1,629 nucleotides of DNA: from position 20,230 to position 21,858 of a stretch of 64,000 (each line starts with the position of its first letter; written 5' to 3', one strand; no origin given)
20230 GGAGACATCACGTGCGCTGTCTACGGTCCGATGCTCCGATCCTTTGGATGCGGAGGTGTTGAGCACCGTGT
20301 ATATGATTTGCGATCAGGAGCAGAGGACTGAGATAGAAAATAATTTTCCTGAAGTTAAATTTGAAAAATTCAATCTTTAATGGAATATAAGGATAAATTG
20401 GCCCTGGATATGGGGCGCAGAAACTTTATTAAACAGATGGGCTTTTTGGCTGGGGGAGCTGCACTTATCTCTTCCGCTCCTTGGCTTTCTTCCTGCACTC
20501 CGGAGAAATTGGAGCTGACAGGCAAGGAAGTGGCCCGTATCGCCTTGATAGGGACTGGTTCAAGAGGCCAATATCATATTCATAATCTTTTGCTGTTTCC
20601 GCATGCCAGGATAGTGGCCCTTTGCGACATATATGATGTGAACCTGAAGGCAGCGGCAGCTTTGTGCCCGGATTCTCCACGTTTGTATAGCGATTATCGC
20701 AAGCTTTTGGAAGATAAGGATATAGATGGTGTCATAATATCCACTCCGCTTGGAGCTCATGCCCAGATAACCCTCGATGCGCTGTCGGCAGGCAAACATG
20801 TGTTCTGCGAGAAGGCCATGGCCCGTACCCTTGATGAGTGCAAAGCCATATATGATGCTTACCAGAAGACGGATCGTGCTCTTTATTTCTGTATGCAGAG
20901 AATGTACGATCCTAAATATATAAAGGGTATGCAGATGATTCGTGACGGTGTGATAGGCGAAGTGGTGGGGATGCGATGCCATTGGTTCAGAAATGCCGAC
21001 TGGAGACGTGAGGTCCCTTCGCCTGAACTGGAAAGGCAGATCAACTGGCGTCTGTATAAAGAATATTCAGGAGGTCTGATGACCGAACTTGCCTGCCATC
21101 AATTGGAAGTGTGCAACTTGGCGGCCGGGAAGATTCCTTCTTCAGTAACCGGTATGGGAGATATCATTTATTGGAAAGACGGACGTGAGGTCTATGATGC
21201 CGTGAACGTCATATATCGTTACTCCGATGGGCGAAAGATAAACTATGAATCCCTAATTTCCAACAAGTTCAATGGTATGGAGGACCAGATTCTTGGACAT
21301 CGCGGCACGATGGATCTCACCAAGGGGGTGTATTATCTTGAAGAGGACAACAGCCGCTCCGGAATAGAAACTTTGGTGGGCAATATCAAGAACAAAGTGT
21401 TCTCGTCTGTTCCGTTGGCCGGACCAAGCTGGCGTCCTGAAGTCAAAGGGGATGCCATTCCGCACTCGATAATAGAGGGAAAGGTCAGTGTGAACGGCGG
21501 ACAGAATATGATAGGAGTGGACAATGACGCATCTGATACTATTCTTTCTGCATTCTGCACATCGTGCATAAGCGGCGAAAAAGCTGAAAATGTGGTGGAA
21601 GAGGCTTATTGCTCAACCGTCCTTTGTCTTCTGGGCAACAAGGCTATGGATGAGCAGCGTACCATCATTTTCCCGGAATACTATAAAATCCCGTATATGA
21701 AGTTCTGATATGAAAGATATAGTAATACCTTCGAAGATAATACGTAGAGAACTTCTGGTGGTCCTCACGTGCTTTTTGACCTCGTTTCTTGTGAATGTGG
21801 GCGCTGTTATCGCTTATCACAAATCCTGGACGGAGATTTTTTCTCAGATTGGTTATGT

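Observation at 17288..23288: Exported redox module (four Gfo/Idh/MocA-type proteins, a signal-less ApbE and a 77-aa membrane protein) embedded in a PUL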

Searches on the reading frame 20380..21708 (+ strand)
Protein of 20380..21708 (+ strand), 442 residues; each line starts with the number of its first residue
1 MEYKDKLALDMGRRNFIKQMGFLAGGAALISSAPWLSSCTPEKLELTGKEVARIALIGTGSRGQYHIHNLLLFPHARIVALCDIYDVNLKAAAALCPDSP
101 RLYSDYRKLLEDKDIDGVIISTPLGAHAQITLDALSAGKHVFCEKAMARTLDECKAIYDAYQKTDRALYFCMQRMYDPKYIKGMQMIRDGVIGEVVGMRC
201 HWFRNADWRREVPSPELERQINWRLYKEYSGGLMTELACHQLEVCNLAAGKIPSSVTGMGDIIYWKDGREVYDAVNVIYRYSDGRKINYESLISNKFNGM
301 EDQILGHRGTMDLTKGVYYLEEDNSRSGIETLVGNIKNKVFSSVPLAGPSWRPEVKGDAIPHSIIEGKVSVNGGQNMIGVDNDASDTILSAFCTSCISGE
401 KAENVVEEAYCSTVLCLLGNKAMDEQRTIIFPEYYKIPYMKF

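Call 2: search_protein_families(library=pfam, proteins=[window:20380-21708:+], max_evalue=0.01)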
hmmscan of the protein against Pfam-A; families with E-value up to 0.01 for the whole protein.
window:20380-21708:+ (442 aa): 4 families
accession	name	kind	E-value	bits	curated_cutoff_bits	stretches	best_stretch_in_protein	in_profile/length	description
PF01408.29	GFO_IDH_MocA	-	1.3e-21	78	24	1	53-168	2-116/120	Oxidoreductase family, NAD-binding Rossmann fold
PF22725.1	GFO_IDH_MocA_C3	-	2.6e-15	56.9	27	1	185-311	6-123/124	GFO/IDH/MocA C-terminal domain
PF02894.22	GFO_IDH_MocA_C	-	1.2e-10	42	22.9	1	185-312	2-128/218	Oxidoreductase family, C-terminal alpha/beta domain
PF03447.22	NAD_binding_3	-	0.0027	18.9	24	1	79-170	22-115/116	Homoserine dehydrogenase, NAD binding domain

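Call 3: search_protein_families(library=ncbifam, proteins=[window:20380-21708:+], max_evalue=0.01)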
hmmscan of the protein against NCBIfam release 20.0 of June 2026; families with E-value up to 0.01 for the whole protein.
window:20380-21708:+ (442 aa): 9 families
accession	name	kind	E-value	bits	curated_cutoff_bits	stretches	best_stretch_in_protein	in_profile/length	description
TIGR04380.1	myo_inos_iolG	equivalog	8.5e-31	107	355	1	53-283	3-221/330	inositol 2-dehydrogenase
NF058561.1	BT_2158_fam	equivalog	2.4e-22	79.2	750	1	13-219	2-200/487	glycoside 3-dehydrogenase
NF052679.1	InsChiInosDhIolG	equivalog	6.7e-22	78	540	1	53-201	4-154/343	bifunctional inositol 2-dehydrogenase/D-chiro-inositol 1-dehydrogenase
NF052479.1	LevoglcsnDh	equivalog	9e-22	77.3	650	1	53-254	5-207/386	levoglucosan dehydrogenase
NF040723.1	UDP-GlcNAcDh_Arch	equivalog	7e-20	71.7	450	1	53-200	2-146/302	UDP-N-acetylglucosamine 3-dehydrogenase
NF008607.0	PRK11579.1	subfamily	1.7e-16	60.2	330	1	101-293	51-230/346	oxidoreductase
NF058563.1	BT_2159_fam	equivalog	2.1e-11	43.4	650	1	53-201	2-150/350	disaccharide 3-dehydrogenase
NF007574.0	PRK10206.1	equivalog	1.7e-10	40.5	352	1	54-202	5-153/345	oxidoreductase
NF041392.1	XylDh_Gfo6_Halo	equivalog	5.7e-10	38.5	350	1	104-202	72-170/350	D-xylose 1-dehydrogenase Gfo6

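Call 24: search_solved_structures(query=window:20380-21708:+, max_evalue=0.00001)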
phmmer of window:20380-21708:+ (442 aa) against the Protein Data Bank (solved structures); distinct sequences matched with E-value up to 0.00001: 75 (the best 60 are shown).
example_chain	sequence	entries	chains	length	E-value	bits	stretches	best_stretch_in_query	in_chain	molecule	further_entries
3ec7_A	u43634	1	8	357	1.6e-20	76.3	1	52-201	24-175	Putative Dehydrogenase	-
6a3f_A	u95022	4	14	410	5.5e-19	71.2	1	89-252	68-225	Putative dehydrogenase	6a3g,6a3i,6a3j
3e18_A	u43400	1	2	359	9.5e-18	67.2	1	53-243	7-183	oxidoreductase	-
7xr9_A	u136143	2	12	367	7e-17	64.3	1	53-244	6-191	DgpA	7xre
1evj_A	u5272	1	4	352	1.4e-16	63.4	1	72-254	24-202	GLUCOSE-FRUCTOSE OXIDOREDUCTASE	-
3ezy_A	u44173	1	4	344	2.1e-16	62.7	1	53-267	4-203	Dehydrogenase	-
5a02_A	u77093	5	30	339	8e-16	60.8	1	74-313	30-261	ALDOSE-ALDOSE OXIDOREDUCTASE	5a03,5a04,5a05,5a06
1ofg_A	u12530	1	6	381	8.5e-16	60.7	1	72-254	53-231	GLUCOSE-FRUCTOSE OXIDOREDUCTASE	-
1ryd_A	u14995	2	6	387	8.7e-16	60.7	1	72-254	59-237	glucose-fructose oxidoreductase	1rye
1h6a_A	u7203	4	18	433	1e-15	60.4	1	72-254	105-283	PRECURSOR FORM OF GLUCOSE-FRUCTOSE OXIDOREDUCTASE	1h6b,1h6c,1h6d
4mie_A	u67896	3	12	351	1.1e-15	60.4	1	48-200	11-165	Inositol 2-dehydrogenase/D-chiro-inositol 3-dehydrogenase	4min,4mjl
6jw6_A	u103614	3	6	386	2.3e-15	59.3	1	52-247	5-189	Dehydrogenase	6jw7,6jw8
9m3d_B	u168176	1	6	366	3.5e-15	58.7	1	56-206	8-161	DgpA1 from W974-1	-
4mio_A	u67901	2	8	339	3.8e-15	58.6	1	51-200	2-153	Inositol 2-dehydrogenase/D-chiro-inositol 3-dehydrogenase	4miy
4h3v_A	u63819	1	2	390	3.9e-15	58.6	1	80-259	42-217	Oxidoreductase domain protein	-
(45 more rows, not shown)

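Call 43: find_homologous_proteins(query=window:20380-21708:+, max_evalue=1e-20)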
Query window:20380-21708:+ (442 aa): 2628 proteins with E <= 1e-20 among 8000 candidates; the best 120 are listed.
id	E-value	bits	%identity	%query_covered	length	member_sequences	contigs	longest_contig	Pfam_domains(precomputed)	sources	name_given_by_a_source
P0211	3.8e-296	1000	97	100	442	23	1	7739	PF01408.29,PF22725.2,PF02894.23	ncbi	-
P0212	5.5e-285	963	92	100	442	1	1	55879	PF01408.29,PF22725.2,PF02894.23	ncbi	-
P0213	4.4e-278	940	90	100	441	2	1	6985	PF01408.29,PF22725.2,PF02894.23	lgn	-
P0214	1.0e-276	936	89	100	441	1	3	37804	PF01408.29,PF22725.2,PF02894.23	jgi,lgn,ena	jgi:predicted dehydrogenase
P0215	3.5e-275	931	89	100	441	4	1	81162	PF01408.29,PF22725.2,PF02894.23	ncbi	-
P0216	1.0e-271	919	88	100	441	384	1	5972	PF01408.29,PF22725.2,PF02894.23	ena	-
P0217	3.0e-268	908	86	100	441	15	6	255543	PF01408.29,PF22725.2,PF02894.23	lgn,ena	-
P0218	1.1e-263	893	85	100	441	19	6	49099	PF01408.29,PF22725.2,PF02894.23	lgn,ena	-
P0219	8.0e-263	890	84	100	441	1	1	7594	PF01408.29,PF22725.2,PF02894.23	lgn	-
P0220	9.0e-256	867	84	98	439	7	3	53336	PF01408.29,PF22725.2,PF02894.23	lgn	-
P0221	3.9e-252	855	82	100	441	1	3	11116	PF01408.29,PF22725.2,PF02894.23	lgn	-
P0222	3.9e-251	851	82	97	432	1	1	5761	PF01408.29,PF22725.2,PF02894.23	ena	-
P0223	5.6e-251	851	82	97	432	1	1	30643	PF01408.29,PF22725.2,PF02894.23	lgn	-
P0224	5.7e-251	851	82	97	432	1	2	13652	PF01408.29,PF22725.2,PF02894.23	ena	-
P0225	7.4e-251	850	81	100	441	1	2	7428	PF01408.29,PF22725.2,PF02894.23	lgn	-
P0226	7.8e-251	850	82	97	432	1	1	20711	PF01408.29,PF22725.2,PF02894.23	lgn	-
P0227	8.1e-251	850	82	97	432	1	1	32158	PF01408.29,PF22725.2,PF02894.23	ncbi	ncbi:MAG: Gfo/Idh/MocA family protein [Candidatus Cryptobacteroides sp.]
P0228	8.2e-251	850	82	97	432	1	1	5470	PF01408.29,PF22725.2,PF02894.23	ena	-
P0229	1.0e-250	850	82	97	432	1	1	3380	PF01408.29,PF22725.2,PF02894.23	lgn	-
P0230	1.0e-250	850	82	97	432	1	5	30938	PF01408.29,PF22725.2,PF02894.23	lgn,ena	-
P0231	1.0e-250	850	82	97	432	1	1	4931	PF01408.29,PF22725.2,PF02894.23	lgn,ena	-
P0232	1.0e-250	850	82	97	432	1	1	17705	PF01408.29,PF22725.2,PF02894.23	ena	-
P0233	1.4e-250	849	82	97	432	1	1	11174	PF01408.29,PF22725.2,PF02894.23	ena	-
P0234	1.4e-250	849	82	97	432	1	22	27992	PF01408.29,PF22725.2,PF02894.23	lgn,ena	-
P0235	1.4e-250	849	82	97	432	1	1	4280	PF01408.29,PF22725.2,PF02894.23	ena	-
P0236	1.5e-250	849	82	97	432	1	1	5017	PF01408.29,PF22725.2,PF02894.23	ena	-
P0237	1.5e-250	849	82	97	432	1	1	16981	PF01408.29,PF22725.2,PF02894.23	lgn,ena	-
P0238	1.6e-250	849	82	97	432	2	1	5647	PF01408.29,PF22725.2,PF02894.23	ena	-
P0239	1.9e-250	849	82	97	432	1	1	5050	PF01408.29,PF22725.2,PF02894.23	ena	-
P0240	1.9e-250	849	82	97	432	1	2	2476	PF01408.29,PF22725.2,PF02894.23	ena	-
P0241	1.9e-250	849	82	97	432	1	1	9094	PF01408.29,PF22725.2,PF02894.23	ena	-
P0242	2.0e-250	849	82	97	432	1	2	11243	PF01408.29,PF22725.2,PF02894.23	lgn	-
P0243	2.0e-250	849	82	97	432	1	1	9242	PF01408.29,PF22725.2,PF02894.23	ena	-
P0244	2.1e-250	849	82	97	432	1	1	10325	PF01408.29,PF22725.2,PF02894.23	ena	-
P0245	2.1e-250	849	82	97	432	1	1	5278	PF01408.29,PF22725.2,PF02894.23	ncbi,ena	-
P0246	2.4e-250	849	82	97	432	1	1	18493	PF01408.29,PF22725.2,PF02894.23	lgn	-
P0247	2.4e-250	849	82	97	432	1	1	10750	PF01408.29,PF22725.2,PF02894.23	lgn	-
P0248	2.6e-250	849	82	97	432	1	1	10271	PF01408.29,PF22725.2,PF02894.23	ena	-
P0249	2.6e-250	849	82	97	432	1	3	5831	PF01408.29,PF22725.2,PF02894.23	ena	-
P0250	2.6e-250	849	82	97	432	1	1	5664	PF01408.29,PF22725.2,PF02894.23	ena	-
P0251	2.7e-250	848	82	97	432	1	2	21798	PF01408.29,PF22725.2,PF02894.23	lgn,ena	-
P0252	2.8e-250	848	82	97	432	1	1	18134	PF01408.29,PF22725.2,PF02894.23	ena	-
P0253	2.8e-250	848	82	97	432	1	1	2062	PF01408.29,PF22725.2,PF02894.23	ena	-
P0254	3.6e-250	848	82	97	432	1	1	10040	PF01408.29,PF22725.2,PF02894.23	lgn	-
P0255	3.6e-250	848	82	97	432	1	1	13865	PF01408.29,PF22725.2,PF02894.23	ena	-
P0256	3.6e-250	848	82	97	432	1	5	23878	PF01408.29,PF22725.2,PF02894.23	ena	-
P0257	3.6e-250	848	82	97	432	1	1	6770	PF01408.29,PF22725.2,PF02894.23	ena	-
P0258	3.7e-250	848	82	97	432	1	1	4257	PF01408.29,PF22725.2,PF02894.23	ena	-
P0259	3.7e-250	848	82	97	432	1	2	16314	PF01408.29,PF22725.2,PF02894.23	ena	-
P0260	3.7e-250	848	82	97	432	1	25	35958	PF01408.29,PF22725.2,PF02894.23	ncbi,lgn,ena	-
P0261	3.8e-250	848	82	97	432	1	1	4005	PF01408.29,PF22725.2,PF02894.23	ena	-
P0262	4.9e-250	848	82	97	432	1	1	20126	PF01408.29,PF22725.2,PF02894.23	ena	-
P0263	5.0e-250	848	82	97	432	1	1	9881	PF01408.29,PF22725.2,PF02894.23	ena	-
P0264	5.1e-250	848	82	97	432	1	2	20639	PF01408.29,PF22725.2,PF02894.23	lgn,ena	-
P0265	5.1e-250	848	82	97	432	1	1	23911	PF01408.29,PF22725.2,PF02894.23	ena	-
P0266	5.4e-250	847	82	97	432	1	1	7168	PF01408.29,PF22725.2,PF02894.23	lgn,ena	-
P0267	5.9e-250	847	81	97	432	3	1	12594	PF01408.29,PF22725.2,PF02894.23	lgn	-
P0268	6.8e-250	847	82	97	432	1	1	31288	PF01408.29,PF22725.2,PF02894.23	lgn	-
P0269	6.8e-250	847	82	97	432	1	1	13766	PF01408.29,PF22725.2,PF02894.23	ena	-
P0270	6.9e-250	847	82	97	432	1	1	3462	PF01408.29,PF22725.2,PF02894.23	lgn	-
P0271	6.9e-250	847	82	97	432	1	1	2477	PF01408.29,PF22725.2,PF02894.23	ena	-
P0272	6.9e-250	847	82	97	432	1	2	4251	PF01408.29,PF22725.2,PF02894.23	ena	-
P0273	7.0e-250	847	82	97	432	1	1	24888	PF01408.29,PF22725.2,PF02894.23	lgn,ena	-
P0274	7.0e-250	847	82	97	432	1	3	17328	PF01408.29,PF22725.2,PF02894.23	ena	-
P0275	7.3e-250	847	82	97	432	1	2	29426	PF01408.29,PF22725.2,PF02894.23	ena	-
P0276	7.5e-250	847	82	97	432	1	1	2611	PF01408.29,PF22725.2,PF02894.23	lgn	-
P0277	9.0e-250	847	81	97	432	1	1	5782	PF01408.29,PF22725.2,PF02894.23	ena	-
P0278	9.4e-250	847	82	97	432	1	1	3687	PF01408.29,PF22725.2,PF02894.23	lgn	-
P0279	9.4e-250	847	81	97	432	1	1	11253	PF01408.29,PF22725.2,PF02894.23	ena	-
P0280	9.5e-250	847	81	97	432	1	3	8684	PF01408.29,PF22725.2,PF02894.23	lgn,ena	-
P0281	9.5e-250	847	82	97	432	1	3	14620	PF01408.29,PF22725.2,PF02894.23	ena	-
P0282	9.6e-250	847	82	97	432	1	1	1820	PF01408.29,PF22725.2,PF02894.23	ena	-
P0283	9.7e-250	847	81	97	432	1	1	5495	PF01408.29,PF22725.2,PF02894.23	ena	-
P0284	9.9e-250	847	82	97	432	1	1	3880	PF01408.29,PF22725.2,PF02894.23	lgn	-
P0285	1.1e-249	846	81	97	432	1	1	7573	PF01408.29,PF22725.2,PF02894.23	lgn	-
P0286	1.1e-249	846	82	97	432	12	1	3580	PF01408.29,PF22725.2,PF02894.23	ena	-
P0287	1.2e-249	846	81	97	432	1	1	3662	PF01408.29,PF22725.2,PF02894.23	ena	-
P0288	1.3e-249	846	81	97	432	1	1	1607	PF01408.29,PF22725.2,PF02894.23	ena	-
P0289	1.3e-249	846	82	97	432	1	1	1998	PF01408.29,PF22725.2,PF02894.23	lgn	-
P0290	1.3e-249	846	81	97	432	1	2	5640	PF01408.29,PF22725.2,PF02894.23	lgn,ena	-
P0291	1.5e-249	846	82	97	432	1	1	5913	PF01408.29,PF22725.2,PF02894.23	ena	-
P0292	1.7e-249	846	82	97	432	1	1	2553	PF01408.29,PF22725.2,PF02894.23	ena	-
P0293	1.8e-249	846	81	97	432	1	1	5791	PF01408.29,PF22725.2,PF02894.23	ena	-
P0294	1.8e-249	846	81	97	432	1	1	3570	PF01408.29,PF22725.2,PF02894.23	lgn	-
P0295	2.1e-249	846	82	97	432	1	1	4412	PF01408.29,PF22725.2,PF02894.23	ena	-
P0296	2.5e-249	845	81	97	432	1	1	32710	PF01408.29,PF22725.2,PF02894.23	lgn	-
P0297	2.5e-249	845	81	97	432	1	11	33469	PF01408.29,PF22725.2,PF02894.23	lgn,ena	-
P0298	2.6e-249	845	82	97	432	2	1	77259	PF01408.29,PF22725.2,PF02894.23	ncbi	ncbi:MAG: Gfo/Idh/MocA family protein [Candidatus Cryptobacteroides sp.]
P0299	2.6e-249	845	81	97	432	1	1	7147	PF01408.29,PF22725.2,PF02894.23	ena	-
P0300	3.2e-249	845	81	97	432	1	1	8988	PF01408.29,PF22725.2,PF02894.23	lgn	-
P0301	3.3e-249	845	81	97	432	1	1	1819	PF01408.29,PF22725.2,PF02894.23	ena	-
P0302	3.4e-249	845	81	97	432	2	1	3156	PF01408.29,PF22725.2,PF02894.23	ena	-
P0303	3.4e-249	845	81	97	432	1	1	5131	PF01408.29,PF22725.2,PF02894.23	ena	-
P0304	3.5e-249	845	81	97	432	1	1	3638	PF01408.29,PF22725.2,PF02894.23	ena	-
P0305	3.7e-249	845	81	97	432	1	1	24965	PF01408.29,PF22725.2,PF02894.23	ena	-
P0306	4.3e-249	845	81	97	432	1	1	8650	PF01408.29,PF22725.2,PF02894.23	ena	-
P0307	4.5e-249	844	81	97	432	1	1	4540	PF01408.29,PF22725.2,PF02894.23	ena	-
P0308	4.8e-249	844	81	97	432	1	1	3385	PF01408.29,PF22725.2,PF02894.23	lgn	-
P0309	6.7e-249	844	81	97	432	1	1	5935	PF01408.29,PF22725.2,PF02894.23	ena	-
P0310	8.6e-249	844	81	97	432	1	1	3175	PF01408.29,PF22725.2,PF02894.23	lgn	-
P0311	8.8e-249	843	81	97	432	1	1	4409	PF01408.29,PF22725.2,PF02894.23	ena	-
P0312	9.7e-249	843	82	97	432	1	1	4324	PF01408.29,PF22725.2,PF02894.23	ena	-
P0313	1.2e-248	843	83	97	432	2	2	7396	PF01408.29,PF22725.2,PF02894.23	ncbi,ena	-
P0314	1.7e-248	843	81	97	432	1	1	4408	PF01408.29,PF22725.2,PF02894.23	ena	-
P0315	1.7e-248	843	81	97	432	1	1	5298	PF01408.29,PF22725.2,PF02894.23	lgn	-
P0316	2.2e-248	842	81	97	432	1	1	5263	PF01408.29,PF22725.2,PF02894.23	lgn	-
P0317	3.0e-248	842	81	97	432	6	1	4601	PF01408.29,PF22725.2,PF02894.23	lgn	-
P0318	3.3e-248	842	81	97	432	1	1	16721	PF01408.29,PF22725.2,PF02894.23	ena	-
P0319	5.2e-248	841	82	96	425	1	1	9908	PF01408.29,PF22725.2,PF02894.23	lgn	-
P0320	8.0e-248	840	81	97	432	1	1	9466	PF01408.29,PF22725.2,PF02894.23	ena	-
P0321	1.5e-247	839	81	97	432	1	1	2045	PF01408.29,PF22725.2,PF02894.23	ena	-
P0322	1.9e-247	839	82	96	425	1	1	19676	PF01408.29,PF22725.2,PF02894.23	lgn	-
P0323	6.7e-247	837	81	96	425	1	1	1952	PF01408.29,PF22725.2,PF02894.23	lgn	-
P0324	1.2e-246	836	81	96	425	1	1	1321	PF01408.29,PF22725.2,PF02894.23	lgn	-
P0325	1.3e-246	836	81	96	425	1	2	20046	PF01408.29,PF22725.2,PF02894.23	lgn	-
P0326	1.7e-246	836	79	100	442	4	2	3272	PF01408.29,PF22725.2,PF02894.23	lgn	-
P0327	1.9e-246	836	81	97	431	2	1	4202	PF01408.29,PF22725.2,PF02894.23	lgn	-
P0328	1.9e-246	836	81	97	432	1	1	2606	PF01408.29,PF22725.2,PF02894.23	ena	-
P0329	4.3e-245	831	82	96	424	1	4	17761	PF01408.29,PF22725.2,PF02894.23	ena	-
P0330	5.9e-245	831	80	97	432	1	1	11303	PF01408.29,PF22725.2,PF02894.23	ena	-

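Call 95: predict_structure(alignment_id=A4)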
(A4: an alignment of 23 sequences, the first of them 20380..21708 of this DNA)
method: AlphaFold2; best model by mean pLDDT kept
length: 442 residues; sequences in the alignment: 23
mean_pLDDT: 44.3   pTM: 0.39
mean pLDDT of the five models: 44.3, 43.1, 41.0, 39.9, 37.2
residues with pLDDT >= 90: 21; 70-90: 45; 50-70: 57; < 50: 319
segments of 3 or more residues with pLDDT < 50: 1-49, 144-151, 170-253, 255-277, 290-442
pLDDT, mean of each block of 10 residues (from residue 1): 39 36 32 33 41 80 60 70 88 83 96 85 68 83 52 60 58 32 40 31 27 33 27 32 39 46 31 46 56 32 25 34 34 27 23 26 23 22 30 31 31 41 41 31 26
secondary structure, 60 per line:
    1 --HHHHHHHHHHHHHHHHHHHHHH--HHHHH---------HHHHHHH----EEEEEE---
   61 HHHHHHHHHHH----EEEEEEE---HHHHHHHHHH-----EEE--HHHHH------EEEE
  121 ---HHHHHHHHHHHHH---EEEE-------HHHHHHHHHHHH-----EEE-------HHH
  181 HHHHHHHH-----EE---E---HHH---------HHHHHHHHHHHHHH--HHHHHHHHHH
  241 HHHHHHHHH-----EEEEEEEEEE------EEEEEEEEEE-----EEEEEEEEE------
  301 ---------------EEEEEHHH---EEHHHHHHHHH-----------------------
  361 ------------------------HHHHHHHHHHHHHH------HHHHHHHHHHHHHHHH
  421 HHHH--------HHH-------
elements in order: H3-24 H27-31 H41-47 E52-57 H61-71 E76-82 H86-95 E101-103 H106-110 E117-120 H124-136 E140-143 H151-162 E168-170 H178-188 H215-228 H231-249 E255-264 E271-280 E286-294 E316-320 H329-337 H385-398 H405-424
